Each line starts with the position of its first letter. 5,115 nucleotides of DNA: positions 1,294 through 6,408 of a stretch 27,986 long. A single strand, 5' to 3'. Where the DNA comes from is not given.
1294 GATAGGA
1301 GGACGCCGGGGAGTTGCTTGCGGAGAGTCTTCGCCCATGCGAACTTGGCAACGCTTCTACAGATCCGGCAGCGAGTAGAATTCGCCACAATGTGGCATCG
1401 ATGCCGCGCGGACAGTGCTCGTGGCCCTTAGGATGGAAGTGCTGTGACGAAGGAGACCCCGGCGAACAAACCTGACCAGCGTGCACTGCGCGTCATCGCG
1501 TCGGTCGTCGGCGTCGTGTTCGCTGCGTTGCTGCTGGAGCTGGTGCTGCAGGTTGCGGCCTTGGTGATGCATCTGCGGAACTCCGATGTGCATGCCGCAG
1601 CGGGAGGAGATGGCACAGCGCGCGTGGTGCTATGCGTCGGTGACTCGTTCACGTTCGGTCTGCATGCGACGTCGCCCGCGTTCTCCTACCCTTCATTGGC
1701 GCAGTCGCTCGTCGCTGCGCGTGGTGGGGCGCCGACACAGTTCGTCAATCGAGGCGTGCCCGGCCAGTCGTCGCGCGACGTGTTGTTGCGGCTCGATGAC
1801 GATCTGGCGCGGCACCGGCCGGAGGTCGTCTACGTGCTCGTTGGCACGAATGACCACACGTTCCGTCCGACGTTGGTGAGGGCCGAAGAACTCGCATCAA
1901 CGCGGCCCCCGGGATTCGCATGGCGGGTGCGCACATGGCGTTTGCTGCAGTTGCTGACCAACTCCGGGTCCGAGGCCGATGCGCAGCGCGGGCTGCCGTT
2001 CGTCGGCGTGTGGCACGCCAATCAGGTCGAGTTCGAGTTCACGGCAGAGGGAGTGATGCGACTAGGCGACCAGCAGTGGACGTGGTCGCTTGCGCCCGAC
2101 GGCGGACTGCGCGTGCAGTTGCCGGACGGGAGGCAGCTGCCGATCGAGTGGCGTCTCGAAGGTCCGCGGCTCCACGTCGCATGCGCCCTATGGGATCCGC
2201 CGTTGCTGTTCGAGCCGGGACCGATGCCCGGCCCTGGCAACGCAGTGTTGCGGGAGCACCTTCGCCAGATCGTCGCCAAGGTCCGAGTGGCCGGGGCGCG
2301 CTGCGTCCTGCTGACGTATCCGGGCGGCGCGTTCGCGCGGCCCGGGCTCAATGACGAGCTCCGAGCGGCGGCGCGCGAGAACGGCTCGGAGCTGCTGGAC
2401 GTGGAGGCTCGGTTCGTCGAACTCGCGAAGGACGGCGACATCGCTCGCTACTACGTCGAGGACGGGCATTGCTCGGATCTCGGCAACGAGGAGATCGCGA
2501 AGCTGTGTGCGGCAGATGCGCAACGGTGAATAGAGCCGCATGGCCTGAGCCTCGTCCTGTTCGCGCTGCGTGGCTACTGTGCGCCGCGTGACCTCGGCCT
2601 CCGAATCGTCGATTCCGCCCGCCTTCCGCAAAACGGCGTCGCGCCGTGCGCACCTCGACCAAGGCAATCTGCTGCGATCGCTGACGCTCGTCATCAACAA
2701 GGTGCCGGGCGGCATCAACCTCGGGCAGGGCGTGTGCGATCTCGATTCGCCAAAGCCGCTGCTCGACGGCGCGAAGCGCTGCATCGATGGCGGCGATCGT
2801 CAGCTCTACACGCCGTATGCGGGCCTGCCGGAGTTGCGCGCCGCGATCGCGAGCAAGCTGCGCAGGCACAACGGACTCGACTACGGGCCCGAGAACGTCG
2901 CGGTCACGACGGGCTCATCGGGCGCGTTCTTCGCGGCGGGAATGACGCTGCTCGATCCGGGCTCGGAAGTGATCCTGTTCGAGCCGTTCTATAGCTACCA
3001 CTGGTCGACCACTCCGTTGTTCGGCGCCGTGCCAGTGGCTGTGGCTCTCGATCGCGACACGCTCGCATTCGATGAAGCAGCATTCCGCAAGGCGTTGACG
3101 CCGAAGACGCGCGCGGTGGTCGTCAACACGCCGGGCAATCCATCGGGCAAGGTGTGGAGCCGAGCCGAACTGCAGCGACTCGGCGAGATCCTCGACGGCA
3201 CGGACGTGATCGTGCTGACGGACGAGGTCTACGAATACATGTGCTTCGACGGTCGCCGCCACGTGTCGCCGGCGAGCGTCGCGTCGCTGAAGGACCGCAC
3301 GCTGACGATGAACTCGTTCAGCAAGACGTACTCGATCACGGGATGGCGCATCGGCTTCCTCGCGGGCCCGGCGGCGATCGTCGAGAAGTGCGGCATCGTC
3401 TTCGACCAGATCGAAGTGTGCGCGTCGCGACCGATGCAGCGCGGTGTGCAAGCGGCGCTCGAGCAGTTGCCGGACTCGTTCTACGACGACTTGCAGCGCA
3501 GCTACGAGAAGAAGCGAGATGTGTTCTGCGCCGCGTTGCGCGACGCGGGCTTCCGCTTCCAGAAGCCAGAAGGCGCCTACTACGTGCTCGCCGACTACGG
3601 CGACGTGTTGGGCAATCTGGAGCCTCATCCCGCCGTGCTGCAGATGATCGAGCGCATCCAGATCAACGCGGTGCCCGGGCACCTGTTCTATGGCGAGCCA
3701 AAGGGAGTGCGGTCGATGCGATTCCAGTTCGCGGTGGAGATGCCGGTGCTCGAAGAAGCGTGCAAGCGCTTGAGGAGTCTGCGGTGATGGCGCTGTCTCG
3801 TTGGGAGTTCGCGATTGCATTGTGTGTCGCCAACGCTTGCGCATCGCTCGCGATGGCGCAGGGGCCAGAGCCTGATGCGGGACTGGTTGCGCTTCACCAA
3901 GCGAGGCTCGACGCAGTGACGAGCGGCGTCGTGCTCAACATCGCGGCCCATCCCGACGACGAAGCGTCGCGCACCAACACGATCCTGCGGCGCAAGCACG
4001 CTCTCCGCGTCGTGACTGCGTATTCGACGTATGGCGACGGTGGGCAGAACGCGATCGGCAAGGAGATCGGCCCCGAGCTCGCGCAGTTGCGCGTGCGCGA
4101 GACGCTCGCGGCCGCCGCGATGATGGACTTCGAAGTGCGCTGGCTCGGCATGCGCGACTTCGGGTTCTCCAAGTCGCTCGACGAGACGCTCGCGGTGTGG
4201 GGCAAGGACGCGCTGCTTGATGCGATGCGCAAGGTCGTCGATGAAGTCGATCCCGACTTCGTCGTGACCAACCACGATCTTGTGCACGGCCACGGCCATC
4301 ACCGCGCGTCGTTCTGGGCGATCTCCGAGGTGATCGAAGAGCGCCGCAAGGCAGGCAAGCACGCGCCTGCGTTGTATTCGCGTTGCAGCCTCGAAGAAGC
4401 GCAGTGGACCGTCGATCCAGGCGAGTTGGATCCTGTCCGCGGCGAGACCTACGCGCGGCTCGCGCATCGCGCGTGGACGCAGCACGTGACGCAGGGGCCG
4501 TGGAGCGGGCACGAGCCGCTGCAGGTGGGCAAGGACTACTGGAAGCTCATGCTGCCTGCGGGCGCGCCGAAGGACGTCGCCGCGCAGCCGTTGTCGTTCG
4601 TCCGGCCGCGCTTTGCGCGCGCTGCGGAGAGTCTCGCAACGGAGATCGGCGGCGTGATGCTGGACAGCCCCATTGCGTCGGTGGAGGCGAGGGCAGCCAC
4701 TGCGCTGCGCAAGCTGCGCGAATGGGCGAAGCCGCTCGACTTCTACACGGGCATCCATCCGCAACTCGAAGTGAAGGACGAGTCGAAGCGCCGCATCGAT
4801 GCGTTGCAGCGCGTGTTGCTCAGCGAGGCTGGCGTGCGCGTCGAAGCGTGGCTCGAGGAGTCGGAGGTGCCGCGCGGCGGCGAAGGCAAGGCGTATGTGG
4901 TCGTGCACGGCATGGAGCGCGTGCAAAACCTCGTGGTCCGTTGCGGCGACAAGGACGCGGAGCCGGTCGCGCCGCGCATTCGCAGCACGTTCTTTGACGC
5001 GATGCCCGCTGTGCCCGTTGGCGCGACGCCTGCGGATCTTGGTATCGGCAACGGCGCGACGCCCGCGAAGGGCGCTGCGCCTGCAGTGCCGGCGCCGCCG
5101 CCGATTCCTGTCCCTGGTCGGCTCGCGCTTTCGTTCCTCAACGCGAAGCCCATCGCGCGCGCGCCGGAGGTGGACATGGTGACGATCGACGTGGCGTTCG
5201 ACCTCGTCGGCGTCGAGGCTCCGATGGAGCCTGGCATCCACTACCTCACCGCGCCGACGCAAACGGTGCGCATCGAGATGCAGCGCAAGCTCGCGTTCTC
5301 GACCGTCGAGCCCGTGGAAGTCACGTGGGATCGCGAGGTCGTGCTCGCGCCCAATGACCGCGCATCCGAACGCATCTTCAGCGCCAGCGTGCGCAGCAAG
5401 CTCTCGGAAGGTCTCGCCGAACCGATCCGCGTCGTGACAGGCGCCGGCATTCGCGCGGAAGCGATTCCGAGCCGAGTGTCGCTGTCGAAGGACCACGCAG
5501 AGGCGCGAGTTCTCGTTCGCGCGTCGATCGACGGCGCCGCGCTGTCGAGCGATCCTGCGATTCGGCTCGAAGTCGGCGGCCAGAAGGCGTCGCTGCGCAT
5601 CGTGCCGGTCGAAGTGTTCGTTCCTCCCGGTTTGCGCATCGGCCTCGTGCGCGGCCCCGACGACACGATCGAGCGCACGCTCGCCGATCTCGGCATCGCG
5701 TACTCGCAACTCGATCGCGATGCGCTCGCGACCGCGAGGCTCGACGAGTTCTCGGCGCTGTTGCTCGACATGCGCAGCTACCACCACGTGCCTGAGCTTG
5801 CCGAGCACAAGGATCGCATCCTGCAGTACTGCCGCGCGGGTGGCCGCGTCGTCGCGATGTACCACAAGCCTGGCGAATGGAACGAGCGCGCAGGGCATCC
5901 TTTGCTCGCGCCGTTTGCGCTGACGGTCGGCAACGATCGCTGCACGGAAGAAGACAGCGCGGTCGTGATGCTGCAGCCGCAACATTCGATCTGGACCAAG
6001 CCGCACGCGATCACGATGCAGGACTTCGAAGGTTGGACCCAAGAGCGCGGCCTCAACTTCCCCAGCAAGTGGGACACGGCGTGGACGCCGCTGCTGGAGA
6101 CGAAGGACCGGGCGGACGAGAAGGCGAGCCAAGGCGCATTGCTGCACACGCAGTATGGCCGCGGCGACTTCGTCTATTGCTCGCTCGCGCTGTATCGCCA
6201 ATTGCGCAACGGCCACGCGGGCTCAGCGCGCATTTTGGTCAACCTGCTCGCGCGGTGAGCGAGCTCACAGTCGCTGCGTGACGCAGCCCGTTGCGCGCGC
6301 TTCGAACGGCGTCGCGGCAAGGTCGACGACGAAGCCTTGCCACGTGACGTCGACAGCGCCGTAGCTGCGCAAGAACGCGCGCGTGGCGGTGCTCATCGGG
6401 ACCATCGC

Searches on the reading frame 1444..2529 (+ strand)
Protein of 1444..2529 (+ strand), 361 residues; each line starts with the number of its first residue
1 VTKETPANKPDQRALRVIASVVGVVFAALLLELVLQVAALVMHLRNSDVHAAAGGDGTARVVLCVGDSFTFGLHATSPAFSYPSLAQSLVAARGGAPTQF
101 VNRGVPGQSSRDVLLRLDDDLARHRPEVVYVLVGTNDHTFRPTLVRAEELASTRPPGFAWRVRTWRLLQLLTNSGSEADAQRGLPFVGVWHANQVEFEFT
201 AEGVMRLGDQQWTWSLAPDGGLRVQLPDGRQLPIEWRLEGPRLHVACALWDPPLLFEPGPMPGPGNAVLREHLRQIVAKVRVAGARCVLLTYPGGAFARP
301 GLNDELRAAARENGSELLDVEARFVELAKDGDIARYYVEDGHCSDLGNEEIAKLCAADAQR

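Call 38: search_protein_families(library=pfam, proteins=[window:1444-2529:+], max_evalue=0.001)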
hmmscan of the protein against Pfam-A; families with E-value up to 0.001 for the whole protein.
window:1444-2529:+ (361 aa): 2 families
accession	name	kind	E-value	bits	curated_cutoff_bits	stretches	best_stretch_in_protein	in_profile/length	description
PF13472.12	Lipase_GDSL_2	-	2.3e-19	71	32.9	1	64-149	1-86/178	GDSL-like Lipase/Acylhydrolase family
PF00657.28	Lipase_GDSL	-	7.7e-08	33.2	23.6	1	62-138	1-89/208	GDSL-like Lipase/Acylhydrolase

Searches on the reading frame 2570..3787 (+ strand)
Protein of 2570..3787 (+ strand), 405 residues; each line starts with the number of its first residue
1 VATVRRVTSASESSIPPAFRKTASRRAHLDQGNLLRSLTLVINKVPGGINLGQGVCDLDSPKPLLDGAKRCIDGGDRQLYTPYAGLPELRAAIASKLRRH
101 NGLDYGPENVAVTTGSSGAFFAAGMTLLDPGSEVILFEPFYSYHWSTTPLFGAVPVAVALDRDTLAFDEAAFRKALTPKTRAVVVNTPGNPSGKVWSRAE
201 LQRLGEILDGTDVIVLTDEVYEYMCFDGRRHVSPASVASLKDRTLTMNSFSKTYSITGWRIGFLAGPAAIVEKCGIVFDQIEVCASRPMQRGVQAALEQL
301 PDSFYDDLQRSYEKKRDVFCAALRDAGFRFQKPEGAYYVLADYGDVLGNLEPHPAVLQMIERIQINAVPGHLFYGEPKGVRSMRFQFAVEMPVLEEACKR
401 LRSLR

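Call 38: search_protein_families(library=pfam, proteins=[window:2570-3787:+], max_evalue=0.001)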
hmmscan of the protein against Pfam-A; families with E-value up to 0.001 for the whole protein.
window:2570-3787:+ (405 aa): 3 families
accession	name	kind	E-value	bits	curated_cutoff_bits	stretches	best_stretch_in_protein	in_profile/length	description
PF00155.27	Aminotran_1_2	-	6.9e-55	187.1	19.7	1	48-401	3-361/361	Aminotransferase class I and II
PF01041.23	DegT_DnrJ_EryC1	-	3.8e-06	26.8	19.8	1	109-218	42-145/360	DegT/DnrJ/EryC1/StrS aminotransferase family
PF01053.26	Cys_Met_Meta_PP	-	5e-05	22.5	27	1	103-196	64-154/381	Cys/Met metabolism PLP-dependent enzyme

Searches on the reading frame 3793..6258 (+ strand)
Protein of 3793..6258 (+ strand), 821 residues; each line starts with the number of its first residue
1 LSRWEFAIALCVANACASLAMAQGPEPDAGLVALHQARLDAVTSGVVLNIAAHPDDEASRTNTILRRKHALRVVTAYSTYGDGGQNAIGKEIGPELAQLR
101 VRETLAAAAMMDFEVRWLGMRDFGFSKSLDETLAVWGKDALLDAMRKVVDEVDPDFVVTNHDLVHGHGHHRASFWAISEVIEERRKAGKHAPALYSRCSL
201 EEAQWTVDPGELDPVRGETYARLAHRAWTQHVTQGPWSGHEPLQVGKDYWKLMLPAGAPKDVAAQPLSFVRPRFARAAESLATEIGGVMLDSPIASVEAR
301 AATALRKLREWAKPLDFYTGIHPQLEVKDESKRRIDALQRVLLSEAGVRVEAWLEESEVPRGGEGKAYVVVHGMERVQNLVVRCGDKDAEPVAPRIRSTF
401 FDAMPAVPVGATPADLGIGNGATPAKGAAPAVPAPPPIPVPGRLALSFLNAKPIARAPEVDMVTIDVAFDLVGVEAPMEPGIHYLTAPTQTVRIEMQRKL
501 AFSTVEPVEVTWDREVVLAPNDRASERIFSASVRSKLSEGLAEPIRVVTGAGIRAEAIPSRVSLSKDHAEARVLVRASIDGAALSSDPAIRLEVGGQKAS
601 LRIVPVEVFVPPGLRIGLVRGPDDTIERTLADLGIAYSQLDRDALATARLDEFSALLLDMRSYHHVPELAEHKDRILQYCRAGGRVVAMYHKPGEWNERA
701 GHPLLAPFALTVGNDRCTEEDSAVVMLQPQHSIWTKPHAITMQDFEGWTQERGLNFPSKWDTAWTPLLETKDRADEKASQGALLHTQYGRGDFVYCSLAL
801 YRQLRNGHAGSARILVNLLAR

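Call 38: search_protein_families(library=pfam, proteins=[window:3793-6258:+], max_evalue=0.001)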
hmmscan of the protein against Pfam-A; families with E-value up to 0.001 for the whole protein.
window:3793-6258:+ (821 aa): 1 family
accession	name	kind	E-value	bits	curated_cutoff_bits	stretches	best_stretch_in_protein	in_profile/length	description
PF02585.22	PIG-L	-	3.1e-16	60.5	28.2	1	48-177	1-125/129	GlcNAc-PI de-N-acetylase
